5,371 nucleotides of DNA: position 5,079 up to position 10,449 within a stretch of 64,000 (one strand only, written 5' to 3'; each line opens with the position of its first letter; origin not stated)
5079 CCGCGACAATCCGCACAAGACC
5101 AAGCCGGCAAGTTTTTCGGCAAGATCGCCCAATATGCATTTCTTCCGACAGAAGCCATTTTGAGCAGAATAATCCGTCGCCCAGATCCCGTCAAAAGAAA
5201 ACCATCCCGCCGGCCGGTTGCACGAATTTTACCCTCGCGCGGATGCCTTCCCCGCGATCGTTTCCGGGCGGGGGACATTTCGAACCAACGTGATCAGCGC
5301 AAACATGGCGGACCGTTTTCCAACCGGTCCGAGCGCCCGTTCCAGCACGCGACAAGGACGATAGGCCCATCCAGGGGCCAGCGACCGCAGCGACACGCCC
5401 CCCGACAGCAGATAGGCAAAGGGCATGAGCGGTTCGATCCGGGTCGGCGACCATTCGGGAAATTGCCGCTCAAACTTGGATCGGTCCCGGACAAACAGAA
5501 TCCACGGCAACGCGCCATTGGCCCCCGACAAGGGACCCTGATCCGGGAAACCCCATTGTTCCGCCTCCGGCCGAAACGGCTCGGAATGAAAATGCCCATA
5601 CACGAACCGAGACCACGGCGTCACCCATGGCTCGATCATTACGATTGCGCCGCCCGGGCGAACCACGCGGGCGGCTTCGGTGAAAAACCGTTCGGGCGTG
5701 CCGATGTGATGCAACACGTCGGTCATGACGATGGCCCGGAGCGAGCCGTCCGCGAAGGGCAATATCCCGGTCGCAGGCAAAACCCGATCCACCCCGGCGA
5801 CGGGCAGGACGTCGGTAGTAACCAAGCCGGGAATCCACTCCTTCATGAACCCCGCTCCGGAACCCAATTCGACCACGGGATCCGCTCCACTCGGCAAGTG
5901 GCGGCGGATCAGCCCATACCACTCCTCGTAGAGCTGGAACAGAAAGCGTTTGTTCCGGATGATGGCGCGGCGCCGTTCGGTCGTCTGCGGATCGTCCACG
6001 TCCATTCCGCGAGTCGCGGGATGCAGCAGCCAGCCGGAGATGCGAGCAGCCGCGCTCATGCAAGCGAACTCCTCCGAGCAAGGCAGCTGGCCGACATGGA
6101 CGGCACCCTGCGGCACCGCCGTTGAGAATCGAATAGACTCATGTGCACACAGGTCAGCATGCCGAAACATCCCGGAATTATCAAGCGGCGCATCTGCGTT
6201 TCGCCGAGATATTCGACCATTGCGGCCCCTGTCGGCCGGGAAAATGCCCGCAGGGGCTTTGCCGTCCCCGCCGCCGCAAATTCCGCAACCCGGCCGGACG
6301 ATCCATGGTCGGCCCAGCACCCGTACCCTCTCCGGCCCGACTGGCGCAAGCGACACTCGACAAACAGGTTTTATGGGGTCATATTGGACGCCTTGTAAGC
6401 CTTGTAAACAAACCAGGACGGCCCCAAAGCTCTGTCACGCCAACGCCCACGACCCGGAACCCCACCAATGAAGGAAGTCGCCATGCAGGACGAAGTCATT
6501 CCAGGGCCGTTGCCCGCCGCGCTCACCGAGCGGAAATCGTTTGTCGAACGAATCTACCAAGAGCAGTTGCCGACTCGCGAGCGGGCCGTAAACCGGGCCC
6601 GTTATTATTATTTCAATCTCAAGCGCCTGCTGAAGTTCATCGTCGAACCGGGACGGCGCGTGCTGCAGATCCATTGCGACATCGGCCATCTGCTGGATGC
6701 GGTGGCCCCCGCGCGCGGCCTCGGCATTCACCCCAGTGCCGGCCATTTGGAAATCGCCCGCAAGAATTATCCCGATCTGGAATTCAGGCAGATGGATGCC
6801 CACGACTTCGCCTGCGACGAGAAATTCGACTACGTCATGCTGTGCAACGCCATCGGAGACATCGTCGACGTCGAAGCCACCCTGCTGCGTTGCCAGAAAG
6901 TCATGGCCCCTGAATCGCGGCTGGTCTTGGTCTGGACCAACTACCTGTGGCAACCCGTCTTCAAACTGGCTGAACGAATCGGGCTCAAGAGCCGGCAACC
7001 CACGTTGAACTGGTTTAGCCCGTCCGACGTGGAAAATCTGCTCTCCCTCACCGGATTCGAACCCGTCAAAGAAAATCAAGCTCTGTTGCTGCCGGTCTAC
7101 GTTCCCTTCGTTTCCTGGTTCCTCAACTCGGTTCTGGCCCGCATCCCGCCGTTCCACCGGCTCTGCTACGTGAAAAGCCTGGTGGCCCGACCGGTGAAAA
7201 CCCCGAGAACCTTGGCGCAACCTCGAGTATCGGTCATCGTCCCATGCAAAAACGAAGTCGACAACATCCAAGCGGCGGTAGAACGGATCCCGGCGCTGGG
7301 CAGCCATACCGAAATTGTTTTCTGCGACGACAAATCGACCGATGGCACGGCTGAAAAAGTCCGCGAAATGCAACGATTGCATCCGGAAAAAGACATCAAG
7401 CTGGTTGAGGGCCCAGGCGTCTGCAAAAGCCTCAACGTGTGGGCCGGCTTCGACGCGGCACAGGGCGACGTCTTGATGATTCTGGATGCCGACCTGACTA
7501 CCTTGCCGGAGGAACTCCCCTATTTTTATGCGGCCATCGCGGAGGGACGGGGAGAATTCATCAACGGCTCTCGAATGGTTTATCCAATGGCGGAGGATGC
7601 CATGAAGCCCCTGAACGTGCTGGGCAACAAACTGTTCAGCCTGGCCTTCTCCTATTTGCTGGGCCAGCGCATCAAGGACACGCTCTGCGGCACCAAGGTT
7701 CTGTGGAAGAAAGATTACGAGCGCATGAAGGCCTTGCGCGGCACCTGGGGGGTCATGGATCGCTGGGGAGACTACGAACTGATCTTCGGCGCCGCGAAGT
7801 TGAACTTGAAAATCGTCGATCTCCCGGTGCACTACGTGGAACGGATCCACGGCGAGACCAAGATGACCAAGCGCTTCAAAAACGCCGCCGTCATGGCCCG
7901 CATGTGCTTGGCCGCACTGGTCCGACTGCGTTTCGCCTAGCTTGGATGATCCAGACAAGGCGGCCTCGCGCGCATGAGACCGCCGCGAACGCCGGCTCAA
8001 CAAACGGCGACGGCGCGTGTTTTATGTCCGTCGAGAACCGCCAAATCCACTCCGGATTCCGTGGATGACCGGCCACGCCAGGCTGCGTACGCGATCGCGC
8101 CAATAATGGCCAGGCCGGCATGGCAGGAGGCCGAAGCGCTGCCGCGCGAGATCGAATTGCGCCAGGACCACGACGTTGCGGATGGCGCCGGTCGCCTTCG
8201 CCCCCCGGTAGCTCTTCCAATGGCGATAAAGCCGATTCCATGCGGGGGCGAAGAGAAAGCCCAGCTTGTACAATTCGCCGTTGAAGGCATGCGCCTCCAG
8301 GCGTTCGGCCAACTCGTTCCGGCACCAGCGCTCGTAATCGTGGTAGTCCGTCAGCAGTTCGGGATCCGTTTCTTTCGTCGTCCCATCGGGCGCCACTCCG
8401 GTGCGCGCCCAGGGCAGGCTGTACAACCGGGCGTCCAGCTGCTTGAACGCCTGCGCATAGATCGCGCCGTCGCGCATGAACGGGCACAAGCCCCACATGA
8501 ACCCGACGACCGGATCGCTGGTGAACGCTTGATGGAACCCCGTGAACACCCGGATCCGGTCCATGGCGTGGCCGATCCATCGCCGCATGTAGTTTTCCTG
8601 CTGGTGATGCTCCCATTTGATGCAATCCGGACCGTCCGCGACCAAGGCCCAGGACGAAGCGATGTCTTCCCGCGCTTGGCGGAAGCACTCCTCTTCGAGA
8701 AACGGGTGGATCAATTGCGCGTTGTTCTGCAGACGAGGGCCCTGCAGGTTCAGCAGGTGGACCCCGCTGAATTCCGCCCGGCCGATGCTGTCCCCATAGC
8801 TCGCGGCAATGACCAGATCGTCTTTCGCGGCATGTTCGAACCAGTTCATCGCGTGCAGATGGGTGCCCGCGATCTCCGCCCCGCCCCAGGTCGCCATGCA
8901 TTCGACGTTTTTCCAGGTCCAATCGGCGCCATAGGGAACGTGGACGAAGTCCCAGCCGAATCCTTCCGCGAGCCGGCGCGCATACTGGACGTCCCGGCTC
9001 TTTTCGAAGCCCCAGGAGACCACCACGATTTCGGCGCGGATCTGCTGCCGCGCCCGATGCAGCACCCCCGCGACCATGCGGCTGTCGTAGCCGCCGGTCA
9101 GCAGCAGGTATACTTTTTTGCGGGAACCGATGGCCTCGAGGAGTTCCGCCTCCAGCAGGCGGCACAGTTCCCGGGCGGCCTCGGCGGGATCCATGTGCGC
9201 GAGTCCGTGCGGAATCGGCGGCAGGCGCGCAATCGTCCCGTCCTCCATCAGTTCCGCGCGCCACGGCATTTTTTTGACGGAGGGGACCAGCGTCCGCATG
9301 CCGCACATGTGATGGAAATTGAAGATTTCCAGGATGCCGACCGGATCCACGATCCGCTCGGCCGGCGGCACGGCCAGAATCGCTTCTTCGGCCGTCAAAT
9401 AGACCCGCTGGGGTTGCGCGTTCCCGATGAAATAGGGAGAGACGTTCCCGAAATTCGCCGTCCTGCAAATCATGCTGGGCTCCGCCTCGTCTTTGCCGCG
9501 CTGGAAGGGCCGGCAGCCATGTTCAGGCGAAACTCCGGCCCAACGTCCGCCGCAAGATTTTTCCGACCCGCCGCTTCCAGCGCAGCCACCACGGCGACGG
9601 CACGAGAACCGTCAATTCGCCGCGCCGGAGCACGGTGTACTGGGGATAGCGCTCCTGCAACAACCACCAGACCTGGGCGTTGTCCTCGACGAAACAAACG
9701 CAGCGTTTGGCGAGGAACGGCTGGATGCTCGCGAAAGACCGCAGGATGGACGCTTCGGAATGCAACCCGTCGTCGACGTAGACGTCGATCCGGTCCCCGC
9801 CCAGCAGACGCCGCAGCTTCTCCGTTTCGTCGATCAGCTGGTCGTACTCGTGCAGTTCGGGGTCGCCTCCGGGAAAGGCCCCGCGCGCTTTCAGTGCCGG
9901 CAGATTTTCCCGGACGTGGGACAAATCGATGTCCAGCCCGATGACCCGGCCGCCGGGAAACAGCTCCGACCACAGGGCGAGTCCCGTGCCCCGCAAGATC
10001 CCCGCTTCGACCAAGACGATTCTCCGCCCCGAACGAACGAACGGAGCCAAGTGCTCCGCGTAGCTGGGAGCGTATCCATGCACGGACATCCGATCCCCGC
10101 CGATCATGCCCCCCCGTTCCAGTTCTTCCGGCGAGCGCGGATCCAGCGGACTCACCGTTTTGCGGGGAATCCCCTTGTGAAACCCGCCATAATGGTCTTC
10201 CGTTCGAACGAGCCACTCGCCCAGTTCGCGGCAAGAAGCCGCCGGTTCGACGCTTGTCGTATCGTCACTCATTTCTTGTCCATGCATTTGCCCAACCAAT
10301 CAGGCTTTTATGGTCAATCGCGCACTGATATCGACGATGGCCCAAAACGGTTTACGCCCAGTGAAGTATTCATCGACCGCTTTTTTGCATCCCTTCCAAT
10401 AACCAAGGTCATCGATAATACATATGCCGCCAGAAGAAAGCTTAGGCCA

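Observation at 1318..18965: ABC-transporter-dependent glycan locus carrying five SAM methyltransferase domains and a Wzt with a C-terminal binding domain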

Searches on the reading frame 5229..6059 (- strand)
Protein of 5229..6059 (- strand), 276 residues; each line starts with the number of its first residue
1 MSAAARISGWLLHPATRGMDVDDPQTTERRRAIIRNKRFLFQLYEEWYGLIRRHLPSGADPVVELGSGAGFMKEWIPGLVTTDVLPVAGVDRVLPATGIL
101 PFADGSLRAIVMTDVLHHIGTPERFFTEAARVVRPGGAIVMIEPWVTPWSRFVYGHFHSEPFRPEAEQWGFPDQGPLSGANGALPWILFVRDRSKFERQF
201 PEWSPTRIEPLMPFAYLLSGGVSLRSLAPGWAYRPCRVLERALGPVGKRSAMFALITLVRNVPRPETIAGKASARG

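Call 6: search_protein_families(library=pfam, proteins=[window:5229-6059:-], max_evalue=0.01)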
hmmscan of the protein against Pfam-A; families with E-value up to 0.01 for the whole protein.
window:5229-6059:- (276 aa): 5 families
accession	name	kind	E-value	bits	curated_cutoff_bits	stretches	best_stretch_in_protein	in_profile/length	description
PF08241.18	Methyltransf_11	-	1.1e-09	39.2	21.2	1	100-140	54-94/95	Methyltransferase domain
PF13489.12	Methyltransf_23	-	1.2e-05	25.5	27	1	60-144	24-119/164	Methyltransferase domain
PF13649.12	Methyltransf_25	-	2.5e-05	25.3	27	1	100-137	58-97/97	Methyltransferase domain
PF13847.12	Methyltransf_31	-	0.0016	18.6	27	0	101-145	67-113/145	Methyltransferase domain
PF08242.18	Methyltransf_12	-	0.0023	19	30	1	109-138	68-97/98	Methyltransferase domain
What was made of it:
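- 5229..6059 (-): Class I SAM methyltransferase MT2, conserved partner of the fusion. Pfam Methyltransf_11 (call 6).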

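Call 9: search_protein_families(library=ncbifam, proteins=[window:5229-6059:-], max_evalue=0.01)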
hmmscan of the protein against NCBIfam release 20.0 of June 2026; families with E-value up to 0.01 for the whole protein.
window:5229-6059:- (276 aa): 6 families
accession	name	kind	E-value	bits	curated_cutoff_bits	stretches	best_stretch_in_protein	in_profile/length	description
NF045825.1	FAmtase_mtf2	equivalog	9.7e-06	25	400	1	87-140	104-157/248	fatty-acid O-methyltransferase Mtf2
NF045823.1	PthPhpthDimycoMt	equivalog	1.2e-05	24.6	300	1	87-140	112-165/256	phthiotriol/phenolphthiotriol dimycocerosates methyltransferase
NF045667.1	MTase_DVU1556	equivalog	0.00012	21.6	155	1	98-141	76-119/213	DVU_1556 family methyltransferase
NF001241.0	PRK00216.1-2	equivalog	0.00055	19.6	327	1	98-150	104-156/231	demethylmenaquinone methyltransferase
NF041675.1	sarc_dimgly_tmase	equivalog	0.0023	17.9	550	1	97-144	125-172/278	sarcosine/dimethylglycine N-methyltransferase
TIGR01934.1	MenG_MenH_UbiE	subfamily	0.0092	15.3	158.35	0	100-149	100-149/223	ubiquinone/menaquinone biosynthesis methyltransferase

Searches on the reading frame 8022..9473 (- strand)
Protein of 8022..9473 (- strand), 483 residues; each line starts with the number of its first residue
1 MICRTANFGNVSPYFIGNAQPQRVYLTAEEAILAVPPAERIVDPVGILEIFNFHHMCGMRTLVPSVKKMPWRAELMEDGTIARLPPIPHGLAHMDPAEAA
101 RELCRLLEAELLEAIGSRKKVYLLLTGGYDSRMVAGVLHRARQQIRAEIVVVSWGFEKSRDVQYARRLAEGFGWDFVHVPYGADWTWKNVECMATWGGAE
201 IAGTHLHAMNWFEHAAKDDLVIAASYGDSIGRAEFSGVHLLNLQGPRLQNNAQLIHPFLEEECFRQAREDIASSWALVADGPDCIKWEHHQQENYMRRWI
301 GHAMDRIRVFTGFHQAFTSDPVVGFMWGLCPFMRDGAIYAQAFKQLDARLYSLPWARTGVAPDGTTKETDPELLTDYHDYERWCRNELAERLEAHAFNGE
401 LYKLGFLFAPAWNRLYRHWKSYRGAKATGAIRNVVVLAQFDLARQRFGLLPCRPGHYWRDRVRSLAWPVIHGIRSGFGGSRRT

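Call 6: search_protein_families(library=pfam, proteins=[window:8022-9473:-], max_evalue=0.01)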
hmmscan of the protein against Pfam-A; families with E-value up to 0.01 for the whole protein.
window:8022-9473:- (483 aa): 1 family
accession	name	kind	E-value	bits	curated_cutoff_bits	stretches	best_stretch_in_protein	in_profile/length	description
PF00733.27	Asn_synthase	-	1.3e-06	28.7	21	1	116-179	15-77/354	Asparagine synthase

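Call 9: search_protein_families(library=ncbifam, proteins=[window:8022-9473:-], max_evalue=0.01)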
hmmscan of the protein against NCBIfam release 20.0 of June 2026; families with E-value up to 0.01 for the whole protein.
window:8022-9473:- (483 aa): 6 families
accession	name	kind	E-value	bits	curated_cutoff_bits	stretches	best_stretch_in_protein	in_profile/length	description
TIGR01536.1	asn_synth_AEB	equivalog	5.7e-06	25.6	267.1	1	12-176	146-310/517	asparagine synthase (glutamine-hydrolyzing)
NF011155.0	PRK14561.1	equivalog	0.00068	19.4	207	1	120-218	2-94/195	hypothetical protein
TIGR03104.1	trio_amidotrans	equivalog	0.0016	16.7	570.1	1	13-163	146-307/589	N-acetylglutaminylglutamine amidotransferase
TIGR00552.1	nadE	equivalog_domain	0.0027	16.9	63.65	1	98-177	4-82/251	NAD(+) synthase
TIGR03108.1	eps_aminotran_1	hypoth_equivalog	0.0055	15.4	816.9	1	11-173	144-312/628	XrtA/PEP-CTERM system amidotransferase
TIGR00268.2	TIGR00268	equivalog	0.0087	15.4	150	0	109-179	4-74/259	ATP-dependent sacrificial sulfur transferase LarE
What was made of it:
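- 8022..9473 (-): AsnB-like PP-loop ATP-pyrophosphatase without a glutaminase domain; last gene of the wzm-wzt transcription unit. NCBIfam alignment starts at model position 146 (calls 6, 9).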

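Call 74: search_solved_structures(query=window:8022-9473:-, max_evalue=1)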
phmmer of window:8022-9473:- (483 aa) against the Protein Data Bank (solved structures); distinct sequences matched with E-value up to 1: 5.
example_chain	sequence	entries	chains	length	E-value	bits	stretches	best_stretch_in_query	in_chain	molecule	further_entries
2vxo_A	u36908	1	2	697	0.071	15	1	110-168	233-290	GMP SYNTHASE [GLUTAMINE-HYDROLYZING]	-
1gpm_A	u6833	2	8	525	0.16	13.9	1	109-181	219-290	GMP SYNTHETASE | GMP synthase [glutamine-hydrolyzing]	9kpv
8sue_A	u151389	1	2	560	0.19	13.6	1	115-182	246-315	Asparagine synthetase [glutamine-hydrolyzing]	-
6gq3_A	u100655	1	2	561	0.19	13.6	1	115-182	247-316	Asparagine synthetase [glutamine-hydrolyzing]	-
7sbc_A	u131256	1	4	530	0.66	11.8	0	108-144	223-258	GMP synthase [glutamine-hydrolyzing]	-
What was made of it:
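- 8022..9473 (-): Only weak PDB matches (call 74).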

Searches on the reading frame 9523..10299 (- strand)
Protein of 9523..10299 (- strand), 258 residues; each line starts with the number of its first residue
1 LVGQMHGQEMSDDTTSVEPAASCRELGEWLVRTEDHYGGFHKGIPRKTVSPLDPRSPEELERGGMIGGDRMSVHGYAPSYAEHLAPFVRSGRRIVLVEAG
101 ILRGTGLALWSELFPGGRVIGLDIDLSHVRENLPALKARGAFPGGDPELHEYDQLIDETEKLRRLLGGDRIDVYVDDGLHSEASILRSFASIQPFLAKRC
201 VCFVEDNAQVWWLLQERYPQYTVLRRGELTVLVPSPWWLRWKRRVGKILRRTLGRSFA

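Call 6: search_protein_families(library=pfam, proteins=[window:9523-10299:-], max_evalue=0.01)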
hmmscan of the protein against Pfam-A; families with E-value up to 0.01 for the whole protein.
window:9523-10299:- (258 aa): 2 families
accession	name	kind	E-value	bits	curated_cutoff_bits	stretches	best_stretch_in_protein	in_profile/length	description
PF14258.12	DUF4350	-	0.00014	22.6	30.4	1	76-239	50-163/181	Domain of unknown function (DUF4350)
PF13578.12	Methyltransf_24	-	0.0025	19.1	26.3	1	97-206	1-104/105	Methyltransferase domain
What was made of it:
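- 9523..10299 (-): MycE/TylE-like sugar O-methyltransferase (catalytic domain only), abutting the TylF gene (gap 0). Pfam Methyltransf_24 at 19 bits, below cut-off (call 6).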

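Call 9: search_protein_families(library=ncbifam, proteins=[window:9523-10299:-], max_evalue=0.01)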
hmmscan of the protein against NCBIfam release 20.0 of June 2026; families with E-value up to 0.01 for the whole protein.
window:9523-10299:- (258 aa): 0 families

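Call 11: search_solved_structures(query=window:9523-10299:-, max_evalue=10, show_alignments=2)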
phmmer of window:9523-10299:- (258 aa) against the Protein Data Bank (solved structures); distinct sequences matched with E-value up to 10: 2.
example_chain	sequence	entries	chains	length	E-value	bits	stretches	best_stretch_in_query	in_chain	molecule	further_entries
3ssm_A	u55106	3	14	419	7.7e-06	28.9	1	73-212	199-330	Methyltransferase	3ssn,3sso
8ia9_A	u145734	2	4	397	0.25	14.1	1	73-202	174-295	Demethylmacrocin O-methyltransferase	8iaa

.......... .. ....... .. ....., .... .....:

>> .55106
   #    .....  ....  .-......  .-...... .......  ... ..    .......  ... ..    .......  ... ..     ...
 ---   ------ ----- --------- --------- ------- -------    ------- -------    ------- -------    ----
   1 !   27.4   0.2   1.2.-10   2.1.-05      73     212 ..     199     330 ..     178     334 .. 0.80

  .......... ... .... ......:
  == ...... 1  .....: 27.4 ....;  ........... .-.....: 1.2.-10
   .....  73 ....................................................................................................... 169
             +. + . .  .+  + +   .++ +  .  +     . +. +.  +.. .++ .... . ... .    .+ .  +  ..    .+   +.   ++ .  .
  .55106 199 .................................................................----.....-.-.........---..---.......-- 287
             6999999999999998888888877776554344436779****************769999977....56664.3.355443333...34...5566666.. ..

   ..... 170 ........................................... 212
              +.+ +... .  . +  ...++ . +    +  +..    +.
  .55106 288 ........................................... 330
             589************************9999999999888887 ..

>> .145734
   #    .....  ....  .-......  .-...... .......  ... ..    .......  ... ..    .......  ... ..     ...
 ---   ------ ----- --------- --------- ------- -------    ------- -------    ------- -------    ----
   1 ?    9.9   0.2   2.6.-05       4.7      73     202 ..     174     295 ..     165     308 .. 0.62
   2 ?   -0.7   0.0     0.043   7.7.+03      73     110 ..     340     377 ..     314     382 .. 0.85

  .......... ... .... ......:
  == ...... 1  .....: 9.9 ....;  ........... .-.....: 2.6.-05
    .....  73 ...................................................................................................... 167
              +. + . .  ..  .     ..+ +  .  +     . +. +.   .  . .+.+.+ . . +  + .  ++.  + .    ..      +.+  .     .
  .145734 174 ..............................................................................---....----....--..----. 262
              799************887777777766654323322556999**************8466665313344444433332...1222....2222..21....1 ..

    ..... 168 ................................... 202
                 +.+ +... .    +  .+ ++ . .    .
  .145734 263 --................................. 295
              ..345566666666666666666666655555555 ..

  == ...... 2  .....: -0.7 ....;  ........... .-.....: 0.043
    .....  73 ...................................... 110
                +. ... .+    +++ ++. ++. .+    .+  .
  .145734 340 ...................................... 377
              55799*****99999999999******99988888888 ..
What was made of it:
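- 9523..10299 (-): PDB 3ssm (MycE) E 7.7e-6; 8ia9 (TylE) E 0.25 (call 11).
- On MycE/TylE sugar O-methyltransferases: 3ssm at E 7.7e-6 over aa 73-212 (call 11). The protein is 258 aa and its match begins at MycE residue 199 of 419 (call 11).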

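Call 29: search_protein_families(library=pfam, proteins=[window:9523-10299:-], max_evalue=10)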
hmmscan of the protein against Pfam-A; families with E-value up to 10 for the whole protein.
window:9523-10299:- (258 aa): 2 families
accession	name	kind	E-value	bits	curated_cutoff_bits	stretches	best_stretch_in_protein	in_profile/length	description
PF14258.12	DUF4350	-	0.00014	22.6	30.4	1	76-239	50-163/181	Domain of unknown function (DUF4350)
PF13578.12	Methyltransf_24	-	0.0025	19.1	26.3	1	97-206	1-104/105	Methyltransferase domain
